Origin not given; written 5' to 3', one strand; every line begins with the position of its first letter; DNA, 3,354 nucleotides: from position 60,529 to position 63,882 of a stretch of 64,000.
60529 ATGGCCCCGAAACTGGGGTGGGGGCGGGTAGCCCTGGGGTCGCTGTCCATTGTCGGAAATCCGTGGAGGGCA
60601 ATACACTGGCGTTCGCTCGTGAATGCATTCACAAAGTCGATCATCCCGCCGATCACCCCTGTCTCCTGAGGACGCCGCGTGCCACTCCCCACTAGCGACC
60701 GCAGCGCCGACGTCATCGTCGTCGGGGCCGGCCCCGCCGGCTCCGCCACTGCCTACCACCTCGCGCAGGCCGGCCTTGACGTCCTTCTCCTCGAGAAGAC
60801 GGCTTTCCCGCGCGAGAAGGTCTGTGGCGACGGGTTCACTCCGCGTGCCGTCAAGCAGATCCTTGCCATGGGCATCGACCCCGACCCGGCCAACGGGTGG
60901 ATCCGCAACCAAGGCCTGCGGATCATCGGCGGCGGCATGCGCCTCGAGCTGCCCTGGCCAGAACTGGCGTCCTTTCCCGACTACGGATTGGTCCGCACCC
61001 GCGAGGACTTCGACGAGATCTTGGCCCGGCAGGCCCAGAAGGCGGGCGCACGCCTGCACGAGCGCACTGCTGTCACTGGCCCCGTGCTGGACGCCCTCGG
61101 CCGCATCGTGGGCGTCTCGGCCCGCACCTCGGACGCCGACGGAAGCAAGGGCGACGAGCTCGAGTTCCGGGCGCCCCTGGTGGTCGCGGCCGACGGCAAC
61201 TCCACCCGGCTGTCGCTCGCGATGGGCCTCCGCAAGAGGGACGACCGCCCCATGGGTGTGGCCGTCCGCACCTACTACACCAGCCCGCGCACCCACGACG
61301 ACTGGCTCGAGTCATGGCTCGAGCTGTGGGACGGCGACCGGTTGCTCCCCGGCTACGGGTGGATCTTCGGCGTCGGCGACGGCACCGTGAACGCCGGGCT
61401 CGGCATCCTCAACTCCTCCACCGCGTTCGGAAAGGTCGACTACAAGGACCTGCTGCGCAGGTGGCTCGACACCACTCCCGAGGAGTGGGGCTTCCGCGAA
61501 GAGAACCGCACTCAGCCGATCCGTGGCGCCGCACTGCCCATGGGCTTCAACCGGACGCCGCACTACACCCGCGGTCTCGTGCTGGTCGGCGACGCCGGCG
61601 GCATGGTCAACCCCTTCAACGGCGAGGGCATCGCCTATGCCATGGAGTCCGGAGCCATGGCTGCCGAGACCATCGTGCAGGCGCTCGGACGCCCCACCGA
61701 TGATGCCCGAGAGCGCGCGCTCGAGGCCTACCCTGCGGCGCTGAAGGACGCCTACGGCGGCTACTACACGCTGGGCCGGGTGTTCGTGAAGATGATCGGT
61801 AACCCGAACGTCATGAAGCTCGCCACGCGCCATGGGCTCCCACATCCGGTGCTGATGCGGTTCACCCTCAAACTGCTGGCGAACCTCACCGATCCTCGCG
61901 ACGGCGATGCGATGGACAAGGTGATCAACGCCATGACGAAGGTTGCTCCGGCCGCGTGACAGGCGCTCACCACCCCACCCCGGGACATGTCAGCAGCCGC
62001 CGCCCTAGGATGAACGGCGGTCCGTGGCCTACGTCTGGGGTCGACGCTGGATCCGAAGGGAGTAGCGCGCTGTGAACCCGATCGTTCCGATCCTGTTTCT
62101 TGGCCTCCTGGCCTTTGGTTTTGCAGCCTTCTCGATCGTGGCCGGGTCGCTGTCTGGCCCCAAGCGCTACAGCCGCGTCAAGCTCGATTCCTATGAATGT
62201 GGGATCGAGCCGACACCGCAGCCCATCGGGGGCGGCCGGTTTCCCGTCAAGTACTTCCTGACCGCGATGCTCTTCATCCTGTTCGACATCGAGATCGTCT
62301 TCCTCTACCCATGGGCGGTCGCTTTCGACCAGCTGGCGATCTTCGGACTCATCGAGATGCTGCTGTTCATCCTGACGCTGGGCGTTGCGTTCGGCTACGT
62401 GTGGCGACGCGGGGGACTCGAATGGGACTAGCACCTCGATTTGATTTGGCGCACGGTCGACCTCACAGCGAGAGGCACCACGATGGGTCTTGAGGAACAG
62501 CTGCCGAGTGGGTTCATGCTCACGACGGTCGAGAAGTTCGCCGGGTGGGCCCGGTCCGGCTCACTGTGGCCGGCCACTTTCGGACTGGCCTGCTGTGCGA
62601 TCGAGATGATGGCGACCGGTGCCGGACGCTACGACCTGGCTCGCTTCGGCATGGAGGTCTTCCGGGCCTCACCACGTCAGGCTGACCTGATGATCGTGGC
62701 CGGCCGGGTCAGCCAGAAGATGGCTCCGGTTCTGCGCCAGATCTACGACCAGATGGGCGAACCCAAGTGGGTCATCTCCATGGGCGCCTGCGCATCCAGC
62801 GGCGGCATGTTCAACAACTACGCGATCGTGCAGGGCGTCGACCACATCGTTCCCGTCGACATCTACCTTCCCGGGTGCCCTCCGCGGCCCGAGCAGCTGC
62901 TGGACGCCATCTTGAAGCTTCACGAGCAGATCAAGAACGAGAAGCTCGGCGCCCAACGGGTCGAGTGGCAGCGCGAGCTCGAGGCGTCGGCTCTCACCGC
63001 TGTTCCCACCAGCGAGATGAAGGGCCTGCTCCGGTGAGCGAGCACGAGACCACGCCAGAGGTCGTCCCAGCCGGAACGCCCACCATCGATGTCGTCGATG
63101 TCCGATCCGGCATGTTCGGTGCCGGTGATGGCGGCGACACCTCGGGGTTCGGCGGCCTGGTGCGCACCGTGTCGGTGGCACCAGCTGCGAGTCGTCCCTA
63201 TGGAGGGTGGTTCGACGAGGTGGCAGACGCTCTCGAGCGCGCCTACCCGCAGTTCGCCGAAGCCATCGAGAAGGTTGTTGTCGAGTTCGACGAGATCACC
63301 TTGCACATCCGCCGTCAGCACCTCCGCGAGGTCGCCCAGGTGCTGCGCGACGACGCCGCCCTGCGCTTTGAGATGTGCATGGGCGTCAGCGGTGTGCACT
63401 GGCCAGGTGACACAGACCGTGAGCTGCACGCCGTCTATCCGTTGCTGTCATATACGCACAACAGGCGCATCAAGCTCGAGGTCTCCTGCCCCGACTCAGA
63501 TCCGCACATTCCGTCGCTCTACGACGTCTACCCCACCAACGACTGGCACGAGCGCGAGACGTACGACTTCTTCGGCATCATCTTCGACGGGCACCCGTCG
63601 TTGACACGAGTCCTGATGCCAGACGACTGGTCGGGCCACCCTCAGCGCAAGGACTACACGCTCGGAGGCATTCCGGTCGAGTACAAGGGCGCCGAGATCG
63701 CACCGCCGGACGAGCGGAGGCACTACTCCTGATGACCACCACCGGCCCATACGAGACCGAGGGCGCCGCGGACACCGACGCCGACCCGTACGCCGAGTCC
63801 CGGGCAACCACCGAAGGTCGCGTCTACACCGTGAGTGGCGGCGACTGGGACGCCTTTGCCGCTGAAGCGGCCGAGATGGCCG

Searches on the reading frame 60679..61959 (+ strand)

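Call 60: search_protein_families(library=pfam, proteins=[window:60679-61959:+], max_evalue=0.0001)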
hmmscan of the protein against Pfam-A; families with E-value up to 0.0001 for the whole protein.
window:60679-61959:+ (426 aa): 11 families
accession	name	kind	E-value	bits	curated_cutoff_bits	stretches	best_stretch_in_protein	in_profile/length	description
PF01266.30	DAO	-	3e-18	66.9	27.9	2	11-43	1-33/353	FAD dependent oxidoreductase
PF01494.25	FAD_binding_3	-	3.6e-18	66.3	22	1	10-351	2-334/349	FAD binding domain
PF05834.18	Lycopene_cycl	-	2.4e-09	37.2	23.4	0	11-41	1-33/380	Lycopene cyclase protein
PF00890.30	FAD_binding_2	-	9.5e-09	35.4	20.4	1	11-42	1-32/414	FAD binding domain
PF04820.20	Trp_halogenase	-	1.3e-08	34.6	21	0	11-68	1-61/458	Tryptophan halogenase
PF13450.12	NAD_binding_8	-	1.7e-07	31.9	21.9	1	14-42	1-29/68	NAD(P)-binding Rossmann-like domain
PF07992.20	Pyr_redox_2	-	1.1e-06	28.7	26.1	1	11-46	2-32/291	Pyridine nucleotide-disulphide oxidoreductase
PF12831.13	FAD_oxidored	-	3.2e-06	27.1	27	1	11-43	1-33/416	FAD dependent oxidoreductase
PF01946.23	Thi4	-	7.8e-06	25.7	26.2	1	10-41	18-50/235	Thi4 family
PF01134.28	GIDA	-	1.3e-05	24.9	22.1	1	11-42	1-33/391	Glucose inhibited division protein A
PF03486.20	HI0933_like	-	1.8e-05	24.7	50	1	11-49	2-40/244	HI0933-like protein Rossmann domain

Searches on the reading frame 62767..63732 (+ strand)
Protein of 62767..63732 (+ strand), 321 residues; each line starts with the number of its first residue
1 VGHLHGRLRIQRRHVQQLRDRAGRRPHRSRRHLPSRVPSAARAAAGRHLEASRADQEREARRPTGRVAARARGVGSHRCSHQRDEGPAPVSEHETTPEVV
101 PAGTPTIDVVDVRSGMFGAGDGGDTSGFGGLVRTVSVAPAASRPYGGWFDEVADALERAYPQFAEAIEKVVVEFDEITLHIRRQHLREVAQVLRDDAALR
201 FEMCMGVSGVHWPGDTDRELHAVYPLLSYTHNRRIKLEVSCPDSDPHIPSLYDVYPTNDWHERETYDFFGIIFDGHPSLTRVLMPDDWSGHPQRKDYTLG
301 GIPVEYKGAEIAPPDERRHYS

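Call 60: search_protein_families(library=pfam, proteins=[window:62767-63732:+], max_evalue=0.0001)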
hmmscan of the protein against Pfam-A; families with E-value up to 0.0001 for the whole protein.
window:62767-63732:+ (321 aa): 1 family
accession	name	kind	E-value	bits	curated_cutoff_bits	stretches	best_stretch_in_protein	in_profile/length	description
PF00329.25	Complex1_30kDa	-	1.5e-43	148.7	22.5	1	180-301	2-122/124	Respiratory-chain NADH dehydrogenase, 30 Kd subunit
